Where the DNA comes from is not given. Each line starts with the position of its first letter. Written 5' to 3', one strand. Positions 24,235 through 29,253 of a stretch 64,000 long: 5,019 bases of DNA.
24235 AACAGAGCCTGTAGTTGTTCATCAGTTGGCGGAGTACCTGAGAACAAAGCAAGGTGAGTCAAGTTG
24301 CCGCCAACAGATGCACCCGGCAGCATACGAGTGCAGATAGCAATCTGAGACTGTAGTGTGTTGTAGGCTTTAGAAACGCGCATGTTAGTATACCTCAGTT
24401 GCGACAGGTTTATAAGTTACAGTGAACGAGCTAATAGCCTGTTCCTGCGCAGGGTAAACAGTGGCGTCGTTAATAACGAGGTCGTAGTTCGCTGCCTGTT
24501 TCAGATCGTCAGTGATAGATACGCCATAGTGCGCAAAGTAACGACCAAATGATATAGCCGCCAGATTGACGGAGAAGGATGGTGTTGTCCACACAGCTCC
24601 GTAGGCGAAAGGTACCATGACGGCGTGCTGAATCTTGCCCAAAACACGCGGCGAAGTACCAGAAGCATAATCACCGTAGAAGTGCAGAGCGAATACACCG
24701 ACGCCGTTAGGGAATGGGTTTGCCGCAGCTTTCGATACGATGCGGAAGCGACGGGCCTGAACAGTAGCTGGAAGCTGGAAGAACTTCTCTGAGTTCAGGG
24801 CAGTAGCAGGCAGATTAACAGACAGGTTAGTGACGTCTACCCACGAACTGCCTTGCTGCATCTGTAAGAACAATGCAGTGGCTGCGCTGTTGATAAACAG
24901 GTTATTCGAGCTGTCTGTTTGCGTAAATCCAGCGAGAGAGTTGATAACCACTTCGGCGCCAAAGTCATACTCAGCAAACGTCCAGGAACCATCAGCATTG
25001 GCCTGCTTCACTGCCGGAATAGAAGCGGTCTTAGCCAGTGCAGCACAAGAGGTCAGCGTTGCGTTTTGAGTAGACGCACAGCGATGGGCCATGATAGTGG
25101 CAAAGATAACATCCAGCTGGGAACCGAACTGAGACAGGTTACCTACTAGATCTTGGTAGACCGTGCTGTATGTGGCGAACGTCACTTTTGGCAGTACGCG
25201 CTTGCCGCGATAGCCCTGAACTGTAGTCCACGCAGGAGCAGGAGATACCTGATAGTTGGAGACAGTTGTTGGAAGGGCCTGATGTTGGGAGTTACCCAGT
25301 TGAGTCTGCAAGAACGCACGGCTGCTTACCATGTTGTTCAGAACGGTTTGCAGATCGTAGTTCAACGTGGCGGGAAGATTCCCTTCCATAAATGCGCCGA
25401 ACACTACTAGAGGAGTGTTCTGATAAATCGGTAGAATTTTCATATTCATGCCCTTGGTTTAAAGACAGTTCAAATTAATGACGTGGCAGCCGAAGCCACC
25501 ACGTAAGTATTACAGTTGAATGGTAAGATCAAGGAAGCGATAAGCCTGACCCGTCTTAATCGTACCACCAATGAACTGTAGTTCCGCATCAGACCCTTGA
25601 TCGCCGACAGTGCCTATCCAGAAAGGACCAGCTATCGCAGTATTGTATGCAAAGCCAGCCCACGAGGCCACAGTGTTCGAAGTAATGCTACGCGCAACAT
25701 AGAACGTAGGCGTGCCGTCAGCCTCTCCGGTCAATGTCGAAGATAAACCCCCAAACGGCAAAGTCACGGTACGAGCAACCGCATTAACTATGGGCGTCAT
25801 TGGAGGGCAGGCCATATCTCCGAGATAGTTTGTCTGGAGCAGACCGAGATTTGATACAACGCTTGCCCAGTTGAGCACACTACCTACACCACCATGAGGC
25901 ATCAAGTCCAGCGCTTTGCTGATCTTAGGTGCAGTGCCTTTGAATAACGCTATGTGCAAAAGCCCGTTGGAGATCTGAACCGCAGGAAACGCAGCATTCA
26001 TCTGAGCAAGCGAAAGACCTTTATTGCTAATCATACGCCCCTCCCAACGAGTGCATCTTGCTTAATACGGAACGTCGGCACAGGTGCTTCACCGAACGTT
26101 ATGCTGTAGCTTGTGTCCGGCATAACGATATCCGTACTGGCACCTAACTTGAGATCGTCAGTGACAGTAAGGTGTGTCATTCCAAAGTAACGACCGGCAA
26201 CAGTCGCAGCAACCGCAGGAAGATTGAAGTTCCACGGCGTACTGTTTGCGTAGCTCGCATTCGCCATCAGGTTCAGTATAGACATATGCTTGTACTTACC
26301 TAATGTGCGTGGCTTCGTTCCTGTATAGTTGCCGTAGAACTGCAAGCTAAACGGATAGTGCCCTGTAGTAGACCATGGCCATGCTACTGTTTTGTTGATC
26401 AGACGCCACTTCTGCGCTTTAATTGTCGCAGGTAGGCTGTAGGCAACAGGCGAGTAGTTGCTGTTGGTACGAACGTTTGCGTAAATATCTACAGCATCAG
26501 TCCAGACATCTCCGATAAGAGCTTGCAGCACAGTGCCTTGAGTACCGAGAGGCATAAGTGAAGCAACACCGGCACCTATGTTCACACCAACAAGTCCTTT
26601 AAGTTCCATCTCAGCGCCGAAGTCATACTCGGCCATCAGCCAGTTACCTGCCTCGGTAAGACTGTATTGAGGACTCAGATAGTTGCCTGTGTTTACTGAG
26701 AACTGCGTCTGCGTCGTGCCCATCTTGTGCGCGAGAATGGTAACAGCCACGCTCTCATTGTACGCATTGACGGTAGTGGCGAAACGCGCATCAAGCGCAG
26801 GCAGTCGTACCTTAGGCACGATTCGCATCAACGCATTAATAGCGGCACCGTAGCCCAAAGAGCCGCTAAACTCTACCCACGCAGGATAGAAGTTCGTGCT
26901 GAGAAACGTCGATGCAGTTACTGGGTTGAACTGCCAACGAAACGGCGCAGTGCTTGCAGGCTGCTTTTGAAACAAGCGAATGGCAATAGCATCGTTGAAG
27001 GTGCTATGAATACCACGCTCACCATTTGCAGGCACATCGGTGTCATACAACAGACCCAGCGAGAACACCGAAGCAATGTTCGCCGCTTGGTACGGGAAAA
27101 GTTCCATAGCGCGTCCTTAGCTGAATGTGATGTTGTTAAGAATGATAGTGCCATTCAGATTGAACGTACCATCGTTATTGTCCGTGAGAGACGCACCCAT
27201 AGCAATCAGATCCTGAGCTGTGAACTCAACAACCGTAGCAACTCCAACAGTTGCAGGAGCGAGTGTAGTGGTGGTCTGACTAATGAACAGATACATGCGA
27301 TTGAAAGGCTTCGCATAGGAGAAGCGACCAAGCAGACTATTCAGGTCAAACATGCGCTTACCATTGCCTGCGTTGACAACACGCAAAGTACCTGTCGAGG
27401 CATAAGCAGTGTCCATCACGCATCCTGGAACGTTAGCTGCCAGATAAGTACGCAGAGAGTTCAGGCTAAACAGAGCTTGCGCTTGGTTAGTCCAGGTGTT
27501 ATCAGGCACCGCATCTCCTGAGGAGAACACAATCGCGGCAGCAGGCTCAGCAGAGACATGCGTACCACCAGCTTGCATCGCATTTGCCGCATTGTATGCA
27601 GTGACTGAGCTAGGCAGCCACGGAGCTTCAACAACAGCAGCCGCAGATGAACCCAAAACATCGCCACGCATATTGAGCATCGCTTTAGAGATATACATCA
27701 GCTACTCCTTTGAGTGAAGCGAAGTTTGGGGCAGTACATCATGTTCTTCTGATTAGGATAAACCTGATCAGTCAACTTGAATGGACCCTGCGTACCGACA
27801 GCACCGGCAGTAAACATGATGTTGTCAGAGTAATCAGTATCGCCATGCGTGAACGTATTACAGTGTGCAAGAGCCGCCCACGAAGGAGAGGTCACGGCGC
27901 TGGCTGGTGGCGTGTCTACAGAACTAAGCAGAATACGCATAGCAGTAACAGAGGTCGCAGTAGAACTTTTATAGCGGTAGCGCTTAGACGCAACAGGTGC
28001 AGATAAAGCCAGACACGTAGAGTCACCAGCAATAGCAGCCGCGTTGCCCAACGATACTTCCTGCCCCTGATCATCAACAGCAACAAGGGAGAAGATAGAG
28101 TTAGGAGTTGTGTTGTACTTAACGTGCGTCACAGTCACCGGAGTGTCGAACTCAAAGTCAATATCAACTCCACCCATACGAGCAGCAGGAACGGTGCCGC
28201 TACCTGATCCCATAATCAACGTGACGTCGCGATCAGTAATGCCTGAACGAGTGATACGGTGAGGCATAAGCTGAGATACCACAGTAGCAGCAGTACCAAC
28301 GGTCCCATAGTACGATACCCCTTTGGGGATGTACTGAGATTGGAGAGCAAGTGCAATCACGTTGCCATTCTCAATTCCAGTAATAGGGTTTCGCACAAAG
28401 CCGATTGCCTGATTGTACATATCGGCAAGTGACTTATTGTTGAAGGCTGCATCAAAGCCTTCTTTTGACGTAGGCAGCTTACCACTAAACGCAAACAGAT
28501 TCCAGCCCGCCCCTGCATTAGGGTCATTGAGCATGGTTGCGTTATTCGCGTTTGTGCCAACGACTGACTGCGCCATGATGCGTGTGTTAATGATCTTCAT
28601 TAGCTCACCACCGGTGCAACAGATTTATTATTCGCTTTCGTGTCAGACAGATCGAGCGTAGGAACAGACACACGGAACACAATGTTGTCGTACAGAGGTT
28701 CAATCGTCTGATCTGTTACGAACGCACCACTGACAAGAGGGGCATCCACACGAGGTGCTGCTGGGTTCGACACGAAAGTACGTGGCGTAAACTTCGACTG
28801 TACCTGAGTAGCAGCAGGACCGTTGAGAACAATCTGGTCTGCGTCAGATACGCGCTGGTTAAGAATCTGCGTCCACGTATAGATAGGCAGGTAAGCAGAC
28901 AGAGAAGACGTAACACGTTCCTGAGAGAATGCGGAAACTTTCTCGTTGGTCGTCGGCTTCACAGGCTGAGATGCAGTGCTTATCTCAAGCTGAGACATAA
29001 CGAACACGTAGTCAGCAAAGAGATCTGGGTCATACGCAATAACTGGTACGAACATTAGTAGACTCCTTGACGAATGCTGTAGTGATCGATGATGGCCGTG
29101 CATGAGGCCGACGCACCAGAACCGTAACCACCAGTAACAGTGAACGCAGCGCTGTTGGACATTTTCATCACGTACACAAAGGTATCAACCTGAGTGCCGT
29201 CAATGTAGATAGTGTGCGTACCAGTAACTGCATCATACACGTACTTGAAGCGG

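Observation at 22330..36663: Array of about 15 paralogous virion genes with alternating long/short pairs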

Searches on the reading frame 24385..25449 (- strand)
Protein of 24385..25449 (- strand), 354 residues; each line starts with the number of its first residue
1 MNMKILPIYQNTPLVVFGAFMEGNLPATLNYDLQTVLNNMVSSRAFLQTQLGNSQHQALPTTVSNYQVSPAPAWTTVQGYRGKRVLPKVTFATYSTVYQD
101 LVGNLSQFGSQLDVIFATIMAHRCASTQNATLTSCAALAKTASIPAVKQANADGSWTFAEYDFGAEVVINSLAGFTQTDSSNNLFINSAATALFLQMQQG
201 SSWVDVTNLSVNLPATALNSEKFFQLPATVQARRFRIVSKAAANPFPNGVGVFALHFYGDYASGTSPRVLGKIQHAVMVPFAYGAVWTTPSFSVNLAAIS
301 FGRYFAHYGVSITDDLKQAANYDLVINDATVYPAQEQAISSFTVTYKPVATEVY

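Call 8: search_protein_families(library=pfam, max_evalue=1, proteins=[window:24385-25449:-])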
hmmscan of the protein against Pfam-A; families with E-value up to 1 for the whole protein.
window:24385-25449:- (354 aa): 0 families

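Call 10: search_protein_families(library=phrogs, max_evalue=0.01, proteins=[window:24385-25449:-])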
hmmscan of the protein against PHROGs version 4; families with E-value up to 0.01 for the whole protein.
window:24385-25449:- (354 aa): 2 families
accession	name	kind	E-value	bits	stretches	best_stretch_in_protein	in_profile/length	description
phrog_22190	-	unknown function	1e-91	308.9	1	3-352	1-351/353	-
phrog_17325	-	unknown function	0.00055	21.6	0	64-99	9-44/85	-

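Call 18: search_dna_similar(query=window:24385-25449:-, collection=phages, mode=protein, max_rows=60, max_evalue=0.001, rows=spread)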
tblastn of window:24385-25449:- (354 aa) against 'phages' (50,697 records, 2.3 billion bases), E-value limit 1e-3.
Records with a match: 56; places in all: 101; records where one place covers at least 80% of the query: 56.
Best place of each record, by identity: 60-80% 33; <60% 23.
By first word of the organism name: Erwinia 47; Dickeya 8; Yersinia 1.
By host as written in the record: Erwinia amylovora 43; Dickeya solani MK10 6; Erwinia amylovora strain phiEa100 ATCC 29780 2; Erwinia amylovora 1/79 2; Dickeya solani 2; Yersinia enterocolitica serotype O:9 1.
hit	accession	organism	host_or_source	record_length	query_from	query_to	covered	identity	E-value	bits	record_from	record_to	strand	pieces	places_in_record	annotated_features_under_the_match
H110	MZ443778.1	Erwinia phage pEa_SNUABM_30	Erwinia amylovora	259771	1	354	100%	74.6%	7e-174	541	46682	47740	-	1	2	hypothetical protein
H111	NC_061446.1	Erwinia phage pEa_SNUABM_30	Erwinia amylovora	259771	1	354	100%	74.6%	7e-174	541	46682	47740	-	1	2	hypothetical protein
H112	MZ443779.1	Erwinia phage pEa_SNUABM_33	Erwinia amylovora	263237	1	354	100%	71.5%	4e-167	521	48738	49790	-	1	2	hypothetical protein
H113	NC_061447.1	Erwinia phage pEa_SNUABM_33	Erwinia amylovora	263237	1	354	100%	71.5%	4e-167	521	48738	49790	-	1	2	hypothetical protein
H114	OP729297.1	Erwinia phage vB_Ea_2910A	Erwinia amylovora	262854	1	354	100%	71.2%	1e-166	520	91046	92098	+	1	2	hypothetical protein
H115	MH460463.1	Dickeya phage vB_DsoM_AD1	Dickeya solani MK10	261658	1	354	100%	68.9%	1e-159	500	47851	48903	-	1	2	hypothetical protein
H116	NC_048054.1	Dickeya phage vB_DsoM_AD1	Dickeya solani MK10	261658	1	354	100%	68.9%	1e-159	500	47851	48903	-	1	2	hypothetical protein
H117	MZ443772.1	Erwinia phage pEa_SNUABM_23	Erwinia amylovora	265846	1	354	100%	67.5%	2e-160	503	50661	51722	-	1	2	hypothetical protein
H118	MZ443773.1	Erwinia phage pEa_SNUABM_31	Erwinia amylovora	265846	1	354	100%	67.5%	2e-160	503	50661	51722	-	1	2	hypothetical protein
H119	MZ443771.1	Erwinia phage pEa_SNUABM_20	Erwinia amylovora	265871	1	354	100%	67.5%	2e-160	503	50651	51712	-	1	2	hypothetical protein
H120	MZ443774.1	Erwinia phage pEa_SNUABM_32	Erwinia amylovora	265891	1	354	100%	67.5%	2e-160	503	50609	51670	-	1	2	hypothetical protein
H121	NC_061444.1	Erwinia phage pEa_SNUABM_32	Erwinia amylovora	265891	1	354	100%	67.5%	2e-160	503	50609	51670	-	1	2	hypothetical protein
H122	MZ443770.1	Erwinia phage pEa_SNUABM_3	Erwinia amylovora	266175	1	354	100%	67.5%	2e-160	503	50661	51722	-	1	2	hypothetical protein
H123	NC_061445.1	Erwinia phage pEa_SNUABM_3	Erwinia amylovora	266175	1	354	100%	67.5%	2e-160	503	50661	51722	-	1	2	hypothetical protein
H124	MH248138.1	Erwinia phage vB_EamM_Alexandra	Erwinia amylovora strain phiEa100 ATCC ...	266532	2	354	100%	67.5%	3e-157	493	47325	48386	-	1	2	hypothetical protein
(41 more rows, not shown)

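Call 37: find_homologous_proteins(query=window:24385-25449:-, max_evalue=0.001)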
Query window:24385-25449:- (354 aa): 43 proteins with E <= 0.001 among 4613 candidates. Only proteins of 194 to 620 residues were searched: fused or split forms outside these lengths cannot appear, so this answer is no evidence that the protein stands alone or is whole; find_related_loci, which searches DNA, has no such limit.
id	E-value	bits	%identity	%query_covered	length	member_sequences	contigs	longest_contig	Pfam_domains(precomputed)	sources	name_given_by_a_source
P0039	9.5e-227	769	99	99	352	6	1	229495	-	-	-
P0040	1.0e-165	569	74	99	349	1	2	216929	-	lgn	-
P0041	2.3e-164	564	75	99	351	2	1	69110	-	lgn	-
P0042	1.7e-162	558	73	99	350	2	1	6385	-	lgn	-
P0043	5.0e-159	547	71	99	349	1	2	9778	-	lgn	-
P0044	2.6e-156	538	70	99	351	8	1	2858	-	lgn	-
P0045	3.2e-156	538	70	99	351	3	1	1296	-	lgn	-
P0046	4.5e-156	537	69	99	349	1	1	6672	-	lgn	-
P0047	1.2e-155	536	70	99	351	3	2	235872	-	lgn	-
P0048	2.3e-155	535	70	99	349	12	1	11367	-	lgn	-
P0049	8.3e-155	533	70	99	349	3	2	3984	-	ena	-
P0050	6.4e-154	530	67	99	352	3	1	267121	-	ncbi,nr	ncbi:hypothetical protein pEaSNUABM40_00082 [Erwinia phage pEa_SNUABM_40]|nr:hypothetical protein pE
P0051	1.1e-151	523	68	99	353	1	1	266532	-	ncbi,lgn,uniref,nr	ncbi:hypothetical protein HOT49_gp082 [Erwinia phage vB_EamM_Alexandra]|uniref:Uncharacterized prote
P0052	1.8e-149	516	68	99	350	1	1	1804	-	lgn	-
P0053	3.2e-148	511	66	99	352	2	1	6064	-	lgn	-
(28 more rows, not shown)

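Call 42: search_solved_structures(query=A2, max_evalue=10)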
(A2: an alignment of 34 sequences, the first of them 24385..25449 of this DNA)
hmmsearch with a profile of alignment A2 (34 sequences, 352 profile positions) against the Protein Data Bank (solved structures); distinct sequences matched with E-value up to 10: 0.

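Call 48: predict_structure(alignment_id=A2)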
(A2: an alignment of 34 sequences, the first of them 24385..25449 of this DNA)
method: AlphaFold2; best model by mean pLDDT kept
length: 354 residues; sequences in the alignment: 34
mean_pLDDT: 89.0   pTM: 0.89
mean pLDDT of the five models: 89.0, 88.2, 87.7, 84.2, 82.3
residues with pLDDT >= 90: 222; 70-90: 112; 50-70: 13; < 50: 7
segments of 3 or more residues with pLDDT < 50: 1-4, 352-354
pLDDT, mean of each block of 10 residues (from residue 1): 48 91 88 93 93 89 91 95 96 81 85 94 93 89 87 92 97 92 89 94 95 91 96 96 90 96 92 93 90 75 85 93 92 89 80 49
secondary structure, 60 per line:
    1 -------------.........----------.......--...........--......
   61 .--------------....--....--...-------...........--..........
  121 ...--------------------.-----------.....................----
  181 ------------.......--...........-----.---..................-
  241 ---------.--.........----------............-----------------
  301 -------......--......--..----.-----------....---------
elements in order: E14-22 H33-39 E42-52 E55-61 E76-79 E82-85 E88-90 H98-108 H111-123 E156-176 E193-199 E202-208 H209-212 E222-239 E253-261 E272-283 E308-313 H316-321 E342-345

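Call 53: fold_search(model_id=the predicted structure, library=pdb)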
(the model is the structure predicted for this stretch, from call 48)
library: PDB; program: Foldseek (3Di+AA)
matches with E <= 10: 500; with E <= 0.001: 29
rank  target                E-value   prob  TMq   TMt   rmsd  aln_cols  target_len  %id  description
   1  5y4m                  1.2e-05  1.00  0.22  0.46   8.1       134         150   17  Discoidin domain of human CASPR2 (released 2018-08-08)
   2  3hnm_A                2.6e-05  1.00  0.22  0.40   5.9       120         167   18  Crystal Structure of Protein BT_411 (putative chitobiase, fragment 298-461) from Bacteroides thetaiotaomicron, Northea (released 2009-07-07)
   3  7wdt                  8.3e-05  1.00  0.23  0.12  12.3       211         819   16  6-sulfo-beta-D-N-acetylglucosaminidase from Bifidobacterium bifidum in complex with GlcNAc-6S (released 2022-12-28)
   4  6q63_A                1.5e-04  0.97  0.22  0.13  12.0       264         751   12  BT0459 (released 2019-05-08)
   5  4pt6_B                1.8e-04  1.00  0.21  0.44   9.9       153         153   11  The discobody: an engineered discoidin domain from factor VIII that binds v 3 integrin with antibody-like affinities (released 2015-04-08)
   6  6tjt_B                2.5e-04  1.00  0.22  0.44   9.5       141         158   13  Neuropilin2-b1 domain in a complex with the C-terminal VEGFC peptide (released 2020-12-16)
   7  5dq0                  2.6e-04  1.00  0.22  0.44   9.9       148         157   15  Structure of human neuropilin-2 b1 domain with novel and unique zinc binding site (released 2016-09-28)
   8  7p5u_AAA              3.3e-04  1.00  0.20  0.42   6.5       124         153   12  Neuropilin-b1 in a complex with a VEGFB-derived peptide (released 2022-07-27)
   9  2bzd_A                3.9e-04  0.96  0.24  0.15  14.5       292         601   12  Galactose recognition by the carbohydrate-binding module of a bacterial sialidase. (released 2005-08-19)
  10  4qds_A                3.9e-04  1.00  0.23  0.42   9.2       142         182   14  Physical basis for Nrp2 ligand binding (released 2015-04-15)
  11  9g8h_A                3.9e-04  1.00  0.23  0.14  10.7       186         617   14  Crystal structure of a galactose oxidase in complex with galactose (released 2025-08-06)
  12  7azb_A                4.4e-04  1.00  0.20  0.40   9.3       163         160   12  Structure of DDR2 DS domain in complex with VHH (released 2020-11-25)
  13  5dn2_A                5.3e-04  1.00  0.20  0.43  10.6       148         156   14  Human NRP2 b1 domain in complex with the peptide corresponding to the C-terminus of VEGF-A (released 2016-07-20)
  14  6xlr                  5.3e-04  0.89  0.18  0.11  15.9       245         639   16  The 1.23 Angstrom crystal structure of galactose oxidase variant with genetically incorporated Cl2-Tyr272 (released 2021-02-03)
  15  2pqs_A                6.3e-04  1.00  0.19  0.39   9.5       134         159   14  Crystal Structure of the Bovine Lactadherin C2 Domain (released 2007-08-07)
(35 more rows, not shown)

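Call 120: search_protein_families(library=pfam, alignment_id=A2, max_evalue=0.1)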
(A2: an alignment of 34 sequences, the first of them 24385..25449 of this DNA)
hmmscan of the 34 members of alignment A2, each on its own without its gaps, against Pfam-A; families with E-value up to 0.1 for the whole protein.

A. member 1, window:24385-25449:- (354 aa): 0 families

B. families by the number of members that match (of 34 scanned): 4 families
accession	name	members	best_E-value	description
PF00754.31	F5_F8_type_C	4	3.6e-05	F5/8 type C domain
PF06929.16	Rotavirus_VP3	1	0.0081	Rotavirus VP3 protein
PF19623.4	DUF6128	1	0.075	Family of unknown function (DUF6128)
PF03229.18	Alpha_GJ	1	0.081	Alphavirus glycoprotein J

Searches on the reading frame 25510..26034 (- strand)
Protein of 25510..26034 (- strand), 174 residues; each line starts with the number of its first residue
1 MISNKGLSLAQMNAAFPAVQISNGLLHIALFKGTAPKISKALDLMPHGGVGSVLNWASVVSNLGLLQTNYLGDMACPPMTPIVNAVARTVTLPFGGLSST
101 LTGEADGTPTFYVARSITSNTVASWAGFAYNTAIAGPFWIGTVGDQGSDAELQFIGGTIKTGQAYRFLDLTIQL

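Call 8: search_protein_families(library=pfam, max_evalue=1, proteins=[window:25510-26034:-])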
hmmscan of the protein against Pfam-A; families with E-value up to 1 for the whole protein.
window:25510-26034:- (174 aa): 1 family
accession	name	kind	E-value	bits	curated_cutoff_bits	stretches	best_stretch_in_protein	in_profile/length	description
PF23118.1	zf-C2H2_STOP2_C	-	0.22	11.8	27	1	27-38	19-30/30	STOP2-like, C2H2-type zinc finger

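Call 10: search_protein_families(library=phrogs, max_evalue=0.01, proteins=[window:25510-26034:-])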
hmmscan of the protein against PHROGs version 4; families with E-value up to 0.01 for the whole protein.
window:25510-26034:- (174 aa): 2 families
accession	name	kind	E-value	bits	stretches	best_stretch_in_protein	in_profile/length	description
phrog_17152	-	unknown function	6.3e-37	128.1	1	1-174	1-179/181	-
phrog_26223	-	unknown function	0.0094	15.4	0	99-139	596-636/775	-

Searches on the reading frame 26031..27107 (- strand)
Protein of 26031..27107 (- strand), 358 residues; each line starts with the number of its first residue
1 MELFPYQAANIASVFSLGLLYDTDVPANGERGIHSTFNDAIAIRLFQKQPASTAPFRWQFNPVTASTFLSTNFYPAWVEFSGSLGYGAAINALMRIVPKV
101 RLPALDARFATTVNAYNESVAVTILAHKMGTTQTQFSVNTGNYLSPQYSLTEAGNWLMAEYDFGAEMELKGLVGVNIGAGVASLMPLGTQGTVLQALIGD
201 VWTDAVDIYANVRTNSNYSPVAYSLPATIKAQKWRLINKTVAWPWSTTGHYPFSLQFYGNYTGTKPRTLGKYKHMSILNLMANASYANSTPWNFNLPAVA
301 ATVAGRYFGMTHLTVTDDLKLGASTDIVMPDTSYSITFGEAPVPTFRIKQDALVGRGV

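Call 8: search_protein_families(library=pfam, max_evalue=1, proteins=[window:26031-27107:-])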
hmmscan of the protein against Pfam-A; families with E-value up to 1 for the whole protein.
window:26031-27107:- (358 aa): 0 families

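Call 10: search_protein_families(library=phrogs, max_evalue=0.01, proteins=[window:26031-27107:-])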
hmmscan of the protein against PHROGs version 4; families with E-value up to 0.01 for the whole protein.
window:26031-27107:- (358 aa): 1 family
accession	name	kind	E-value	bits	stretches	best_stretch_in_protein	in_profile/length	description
phrog_22190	-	unknown function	2.9e-84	284.4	1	1-358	1-353/353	-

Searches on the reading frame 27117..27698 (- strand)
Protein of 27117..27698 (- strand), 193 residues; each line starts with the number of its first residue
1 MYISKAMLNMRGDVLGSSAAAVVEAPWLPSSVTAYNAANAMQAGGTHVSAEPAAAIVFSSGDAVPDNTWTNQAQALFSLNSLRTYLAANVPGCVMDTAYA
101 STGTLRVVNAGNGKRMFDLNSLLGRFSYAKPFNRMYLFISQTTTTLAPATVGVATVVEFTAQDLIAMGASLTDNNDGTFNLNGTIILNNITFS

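Call 8: search_protein_families(library=pfam, max_evalue=1, proteins=[window:27117-27698:-])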
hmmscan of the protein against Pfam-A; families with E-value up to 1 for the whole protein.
window:27117-27698:- (193 aa): 1 family
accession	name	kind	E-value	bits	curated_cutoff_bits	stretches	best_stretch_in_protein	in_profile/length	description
PF20182.3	DUF6545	-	0.25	12.3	24.4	0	69-99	2-32/136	Family of unknown function (DUF6545)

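Call 10: search_protein_families(library=phrogs, max_evalue=0.01, proteins=[window:27117-27698:-])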
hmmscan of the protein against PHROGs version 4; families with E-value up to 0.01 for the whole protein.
window:27117-27698:- (193 aa): 1 family
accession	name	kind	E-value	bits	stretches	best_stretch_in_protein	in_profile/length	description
phrog_36525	-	unknown function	2.1e-47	162.2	1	1-192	1-192/193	-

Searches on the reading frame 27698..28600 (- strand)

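Call 7: search_protein_families(library=pfam, max_evalue=1, proteins=[window:27698-28600:-])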
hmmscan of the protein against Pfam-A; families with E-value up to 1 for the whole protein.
window:27698-28600:- (300 aa): 0 families

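Call 9: search_protein_families(library=phrogs, max_evalue=0.01, proteins=[window:27698-28600:-])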
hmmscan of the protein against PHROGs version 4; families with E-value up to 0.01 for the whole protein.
window:27698-28600:- (300 aa): 1 family
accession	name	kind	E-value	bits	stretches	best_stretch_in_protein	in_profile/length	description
phrog_32145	-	unknown function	2.5e-110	369.5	1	1-300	1-302/303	-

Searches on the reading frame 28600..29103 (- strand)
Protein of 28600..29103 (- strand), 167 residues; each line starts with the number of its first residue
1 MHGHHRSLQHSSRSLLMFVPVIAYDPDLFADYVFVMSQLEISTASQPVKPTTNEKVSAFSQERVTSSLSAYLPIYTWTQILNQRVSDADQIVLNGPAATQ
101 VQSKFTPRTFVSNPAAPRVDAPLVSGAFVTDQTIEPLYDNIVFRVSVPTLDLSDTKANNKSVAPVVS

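Call 7: search_protein_families(library=pfam, max_evalue=1, proteins=[window:28600-29103:-])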
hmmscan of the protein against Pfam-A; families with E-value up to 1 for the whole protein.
window:28600-29103:- (167 aa): 1 family
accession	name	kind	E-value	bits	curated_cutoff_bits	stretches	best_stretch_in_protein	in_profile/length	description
PF10051.14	DUF2286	-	0.042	14.1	24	1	30-76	42-87/138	Uncharacterized protein conserved in archaea (DUF2286)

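Call 9: search_protein_families(library=phrogs, max_evalue=0.01, proteins=[window:28600-29103:-])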
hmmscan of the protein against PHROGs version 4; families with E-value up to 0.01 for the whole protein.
window:28600-29103:- (167 aa): 1 family
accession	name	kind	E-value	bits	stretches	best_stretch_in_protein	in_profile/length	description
phrog_28837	-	unknown function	7.7e-28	98.7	1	17-166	1-155/156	-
